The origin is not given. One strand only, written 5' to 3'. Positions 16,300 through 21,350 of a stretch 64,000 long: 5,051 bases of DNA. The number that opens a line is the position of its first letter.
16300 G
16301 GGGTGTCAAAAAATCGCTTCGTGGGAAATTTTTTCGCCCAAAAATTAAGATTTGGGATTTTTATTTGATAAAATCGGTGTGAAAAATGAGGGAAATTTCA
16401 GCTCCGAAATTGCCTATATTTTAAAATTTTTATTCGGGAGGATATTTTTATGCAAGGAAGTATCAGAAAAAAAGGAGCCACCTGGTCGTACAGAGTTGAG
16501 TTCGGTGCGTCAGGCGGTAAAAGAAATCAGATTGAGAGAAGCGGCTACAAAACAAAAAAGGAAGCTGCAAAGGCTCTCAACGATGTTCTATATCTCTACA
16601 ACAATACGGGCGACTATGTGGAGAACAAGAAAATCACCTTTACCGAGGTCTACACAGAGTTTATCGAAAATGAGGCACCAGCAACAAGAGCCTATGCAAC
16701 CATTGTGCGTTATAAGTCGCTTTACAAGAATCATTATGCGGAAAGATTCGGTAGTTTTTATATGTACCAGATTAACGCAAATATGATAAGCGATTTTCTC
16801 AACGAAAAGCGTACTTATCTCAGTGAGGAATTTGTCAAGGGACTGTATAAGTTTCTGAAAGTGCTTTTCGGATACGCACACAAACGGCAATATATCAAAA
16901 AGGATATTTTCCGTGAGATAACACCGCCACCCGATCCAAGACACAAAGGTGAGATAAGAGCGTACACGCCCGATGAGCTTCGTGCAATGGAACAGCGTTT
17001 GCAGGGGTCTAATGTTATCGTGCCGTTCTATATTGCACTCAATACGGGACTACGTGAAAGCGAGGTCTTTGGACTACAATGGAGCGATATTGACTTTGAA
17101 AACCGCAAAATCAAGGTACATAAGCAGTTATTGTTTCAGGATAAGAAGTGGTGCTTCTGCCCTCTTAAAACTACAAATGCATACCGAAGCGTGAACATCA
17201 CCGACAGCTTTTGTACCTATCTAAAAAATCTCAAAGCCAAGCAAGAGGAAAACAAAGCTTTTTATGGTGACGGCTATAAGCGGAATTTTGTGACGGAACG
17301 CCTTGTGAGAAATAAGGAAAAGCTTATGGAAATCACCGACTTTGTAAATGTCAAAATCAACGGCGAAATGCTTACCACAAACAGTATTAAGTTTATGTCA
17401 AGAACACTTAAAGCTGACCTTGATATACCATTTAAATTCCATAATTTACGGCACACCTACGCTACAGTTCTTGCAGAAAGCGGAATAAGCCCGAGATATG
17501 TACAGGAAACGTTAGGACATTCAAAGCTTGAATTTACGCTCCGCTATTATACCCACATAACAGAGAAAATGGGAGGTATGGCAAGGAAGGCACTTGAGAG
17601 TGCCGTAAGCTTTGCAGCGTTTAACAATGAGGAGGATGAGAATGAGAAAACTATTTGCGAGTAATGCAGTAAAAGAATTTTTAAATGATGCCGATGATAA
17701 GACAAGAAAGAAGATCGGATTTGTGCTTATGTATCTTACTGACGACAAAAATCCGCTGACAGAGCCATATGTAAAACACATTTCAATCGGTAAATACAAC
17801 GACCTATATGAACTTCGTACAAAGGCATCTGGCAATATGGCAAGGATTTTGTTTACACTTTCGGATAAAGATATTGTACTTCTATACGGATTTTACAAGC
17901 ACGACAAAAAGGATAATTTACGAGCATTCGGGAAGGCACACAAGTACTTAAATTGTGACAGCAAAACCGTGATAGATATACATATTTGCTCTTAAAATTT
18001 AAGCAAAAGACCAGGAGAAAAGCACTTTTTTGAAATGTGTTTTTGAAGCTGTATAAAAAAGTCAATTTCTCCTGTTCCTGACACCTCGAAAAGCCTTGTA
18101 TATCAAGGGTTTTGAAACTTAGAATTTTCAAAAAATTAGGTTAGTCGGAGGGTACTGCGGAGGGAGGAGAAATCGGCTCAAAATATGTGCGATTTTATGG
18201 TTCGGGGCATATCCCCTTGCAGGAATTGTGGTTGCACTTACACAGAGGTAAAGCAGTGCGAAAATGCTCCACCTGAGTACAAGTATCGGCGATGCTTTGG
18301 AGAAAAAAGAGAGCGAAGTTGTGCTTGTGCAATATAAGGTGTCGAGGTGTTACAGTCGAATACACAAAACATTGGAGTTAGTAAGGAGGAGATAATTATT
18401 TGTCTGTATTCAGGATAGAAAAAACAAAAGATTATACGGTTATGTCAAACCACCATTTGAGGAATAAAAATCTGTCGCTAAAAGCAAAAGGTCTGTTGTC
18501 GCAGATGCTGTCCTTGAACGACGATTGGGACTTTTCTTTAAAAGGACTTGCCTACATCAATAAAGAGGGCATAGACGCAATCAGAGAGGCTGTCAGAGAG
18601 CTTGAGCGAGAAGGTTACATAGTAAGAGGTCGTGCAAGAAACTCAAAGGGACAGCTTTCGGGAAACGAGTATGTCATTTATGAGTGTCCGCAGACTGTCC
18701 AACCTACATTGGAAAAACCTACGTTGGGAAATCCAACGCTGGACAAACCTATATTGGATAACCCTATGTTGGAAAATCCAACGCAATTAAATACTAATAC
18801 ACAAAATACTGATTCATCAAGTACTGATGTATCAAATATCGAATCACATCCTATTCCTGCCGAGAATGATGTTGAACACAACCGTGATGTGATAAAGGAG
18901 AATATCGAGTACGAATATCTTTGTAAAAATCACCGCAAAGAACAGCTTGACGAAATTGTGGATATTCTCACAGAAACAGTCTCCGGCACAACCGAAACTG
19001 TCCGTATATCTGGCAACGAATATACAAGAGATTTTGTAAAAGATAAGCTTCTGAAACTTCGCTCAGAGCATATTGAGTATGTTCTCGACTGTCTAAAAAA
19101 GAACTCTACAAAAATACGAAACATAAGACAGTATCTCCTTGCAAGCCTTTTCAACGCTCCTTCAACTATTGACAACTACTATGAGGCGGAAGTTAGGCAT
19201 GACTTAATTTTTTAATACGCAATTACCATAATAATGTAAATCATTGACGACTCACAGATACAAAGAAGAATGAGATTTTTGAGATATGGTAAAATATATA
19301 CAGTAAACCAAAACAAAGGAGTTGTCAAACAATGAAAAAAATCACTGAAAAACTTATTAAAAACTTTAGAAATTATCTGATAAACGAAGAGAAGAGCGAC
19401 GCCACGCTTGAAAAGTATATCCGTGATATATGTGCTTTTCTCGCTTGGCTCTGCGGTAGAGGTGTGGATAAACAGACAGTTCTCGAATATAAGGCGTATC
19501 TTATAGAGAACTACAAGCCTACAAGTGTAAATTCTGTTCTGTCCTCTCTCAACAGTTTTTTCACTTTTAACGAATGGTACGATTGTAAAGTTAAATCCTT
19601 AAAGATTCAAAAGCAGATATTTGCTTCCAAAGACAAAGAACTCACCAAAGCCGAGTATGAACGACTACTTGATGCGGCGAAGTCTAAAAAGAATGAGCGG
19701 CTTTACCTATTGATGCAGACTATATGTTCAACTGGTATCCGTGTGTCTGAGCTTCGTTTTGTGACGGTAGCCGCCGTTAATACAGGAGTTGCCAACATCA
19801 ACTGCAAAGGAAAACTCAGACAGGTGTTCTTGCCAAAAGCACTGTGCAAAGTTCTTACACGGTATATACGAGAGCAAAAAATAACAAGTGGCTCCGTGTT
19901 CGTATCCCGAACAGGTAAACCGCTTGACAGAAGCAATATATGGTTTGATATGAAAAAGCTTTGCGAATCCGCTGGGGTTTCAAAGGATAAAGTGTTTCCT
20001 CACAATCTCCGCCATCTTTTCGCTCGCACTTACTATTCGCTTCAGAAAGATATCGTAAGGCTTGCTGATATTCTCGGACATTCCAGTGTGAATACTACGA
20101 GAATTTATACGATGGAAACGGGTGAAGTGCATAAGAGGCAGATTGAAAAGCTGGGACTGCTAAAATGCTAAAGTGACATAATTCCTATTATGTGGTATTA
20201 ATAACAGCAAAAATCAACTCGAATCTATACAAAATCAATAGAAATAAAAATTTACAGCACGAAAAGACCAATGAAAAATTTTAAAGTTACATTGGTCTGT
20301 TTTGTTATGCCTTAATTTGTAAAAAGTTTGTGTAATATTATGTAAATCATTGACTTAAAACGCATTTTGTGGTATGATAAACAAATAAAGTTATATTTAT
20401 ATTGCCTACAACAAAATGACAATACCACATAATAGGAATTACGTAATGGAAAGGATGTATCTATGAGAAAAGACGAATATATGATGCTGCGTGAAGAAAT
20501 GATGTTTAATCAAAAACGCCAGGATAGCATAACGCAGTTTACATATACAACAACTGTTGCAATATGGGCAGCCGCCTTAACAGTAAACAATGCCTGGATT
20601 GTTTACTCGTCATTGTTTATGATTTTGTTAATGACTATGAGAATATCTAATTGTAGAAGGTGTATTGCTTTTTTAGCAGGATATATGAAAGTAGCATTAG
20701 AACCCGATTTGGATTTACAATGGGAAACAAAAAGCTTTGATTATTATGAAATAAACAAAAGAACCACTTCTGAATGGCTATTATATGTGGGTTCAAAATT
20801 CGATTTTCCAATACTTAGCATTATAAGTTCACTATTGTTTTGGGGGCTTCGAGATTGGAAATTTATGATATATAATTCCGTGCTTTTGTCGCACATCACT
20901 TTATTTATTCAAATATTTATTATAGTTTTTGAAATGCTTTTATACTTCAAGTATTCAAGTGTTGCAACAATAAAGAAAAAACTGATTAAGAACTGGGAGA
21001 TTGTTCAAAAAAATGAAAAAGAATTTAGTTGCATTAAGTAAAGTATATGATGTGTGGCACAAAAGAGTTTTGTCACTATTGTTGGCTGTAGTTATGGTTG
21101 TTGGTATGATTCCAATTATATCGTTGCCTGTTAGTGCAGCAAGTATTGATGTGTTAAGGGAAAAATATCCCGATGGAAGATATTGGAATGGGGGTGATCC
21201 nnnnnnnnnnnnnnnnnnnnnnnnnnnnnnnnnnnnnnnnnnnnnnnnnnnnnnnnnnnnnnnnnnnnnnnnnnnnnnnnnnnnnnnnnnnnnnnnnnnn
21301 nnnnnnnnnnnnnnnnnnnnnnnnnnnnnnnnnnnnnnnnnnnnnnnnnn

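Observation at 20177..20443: Candidate invertible promoter (phase-variation switch) next to a XerD-like recombinase, controlling the giant surface-protein operon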

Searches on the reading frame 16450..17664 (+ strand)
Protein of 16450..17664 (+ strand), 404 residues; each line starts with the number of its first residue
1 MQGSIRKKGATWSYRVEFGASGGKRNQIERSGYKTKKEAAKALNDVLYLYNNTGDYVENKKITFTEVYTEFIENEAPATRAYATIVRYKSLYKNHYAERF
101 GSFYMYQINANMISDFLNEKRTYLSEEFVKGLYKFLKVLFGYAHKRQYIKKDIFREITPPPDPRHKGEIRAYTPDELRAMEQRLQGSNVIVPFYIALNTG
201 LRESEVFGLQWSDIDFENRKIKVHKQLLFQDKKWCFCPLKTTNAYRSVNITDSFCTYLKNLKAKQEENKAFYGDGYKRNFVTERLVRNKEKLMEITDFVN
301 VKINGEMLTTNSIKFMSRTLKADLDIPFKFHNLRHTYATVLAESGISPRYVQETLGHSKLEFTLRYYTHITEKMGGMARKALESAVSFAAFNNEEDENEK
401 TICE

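Call 8: search_protein_families(library=pfam, proteins=[window:16450-17664:+])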
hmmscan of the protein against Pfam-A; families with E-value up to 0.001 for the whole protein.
window:16450-17664:+ (404 aa): 3 families
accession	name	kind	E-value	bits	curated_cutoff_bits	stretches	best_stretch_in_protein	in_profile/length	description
PF00589.27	Phage_integrase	-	3.7e-24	85.9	27.1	1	193-372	28-170/172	Phage integrase family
PF14657.12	Arm-DNA-bind_4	-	8.9e-08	32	22.3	1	11-46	1-38/47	Arm DNA-binding domain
PF14659.12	Phage_int_SAM_3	-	5.5e-06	27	22.6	1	63-120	1-57/58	Phage integrase, N-terminal SAM-like domain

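Call 38: search_protein_families(library=ncbifam, proteins=[window:16450-17664:+])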
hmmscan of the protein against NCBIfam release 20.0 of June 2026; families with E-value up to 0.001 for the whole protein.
window:16450-17664:+ (404 aa): 11 families
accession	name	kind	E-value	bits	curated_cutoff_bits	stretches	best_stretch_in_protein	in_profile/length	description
NF040815.2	recomb_XerA_Arch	equivalog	4.2e-19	69.1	220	2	298-372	183-256/263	site-specific tyrosine recombinase/integron integrase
TIGR02224.1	recomb_XerC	equivalog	7.5e-15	55.1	335.15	1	292-372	202-279/295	tyrosine recombinase XerC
NF003462.0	PRK05084.1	equivalog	3e-14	52.5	267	1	196-381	204-355/360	tyrosine recombinase XerS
TIGR02249.1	integrase_gron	subfamily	5.3e-13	49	265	1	319-376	250-306/315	integron integrase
TIGR02225.1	recomb_XerD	equivalog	2.8e-12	46.6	329.6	1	305-373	208-277/290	site-specific tyrosine recombinase XerD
NF001399.0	PRK00283.1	subfamily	6.6e-11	42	279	1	104-373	47-286/300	tyrosine recombinase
NF002331.0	PRK01287.1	subfamily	2.9e-09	36.4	371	1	298-370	238-312/365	site-specific tyrosine recombinase XerC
NF011946.0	PRK15417.1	equivalog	3.1e-09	36.5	435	1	321-385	267-330/337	integron integrase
NF007370.0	PRK09870.1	subfamily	6.6e-08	32.4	221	1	320-377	130-187/200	tyrosine-type DNA invertase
NF007371.0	PRK09871.1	subfamily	9.1e-07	28.6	222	1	329-378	134-183/198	tyrosine-type DNA invertase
NF040693.1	recomb_GmtY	equivalog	2.5e-05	23.7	340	0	331-368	394-431/441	gamma-mobile-trio recombinase GmtY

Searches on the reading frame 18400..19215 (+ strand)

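Call 7: search_protein_families(library=pfam, proteins=[window:18400-19215:+])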
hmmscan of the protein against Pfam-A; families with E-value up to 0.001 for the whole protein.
window:18400-19215:+ (271 aa): 2 families
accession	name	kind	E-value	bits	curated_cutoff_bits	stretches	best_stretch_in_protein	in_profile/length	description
PF19481.4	DUF6017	-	6.3e-44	150.2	27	1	154-269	28-145/148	Family of unknown function (DUF6017)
PF13730.12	HTH_36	-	8.9e-06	25.9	25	1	23-74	1-55/55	Helix-turn-helix domain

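Call 38: search_protein_families(library=ncbifam, proteins=[window:18400-19215:+])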
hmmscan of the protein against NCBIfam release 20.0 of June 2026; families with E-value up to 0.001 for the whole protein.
window:18400-19215:+ (271 aa): 0 families

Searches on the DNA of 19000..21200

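Call 78: search_rna_families(source=window, start=19000, end=21200, threshold=evalue, max_evalue=1)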
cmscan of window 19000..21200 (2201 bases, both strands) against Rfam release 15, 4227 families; matches with E-value up to 1: 1.
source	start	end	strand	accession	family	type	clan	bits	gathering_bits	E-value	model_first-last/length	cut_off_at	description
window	20711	20778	+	RF00150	SNORD42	Gene; snRNA; snoRNA; CD-box;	-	28.6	39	0.074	1-68/68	no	Small nucleolar RNA SNORD42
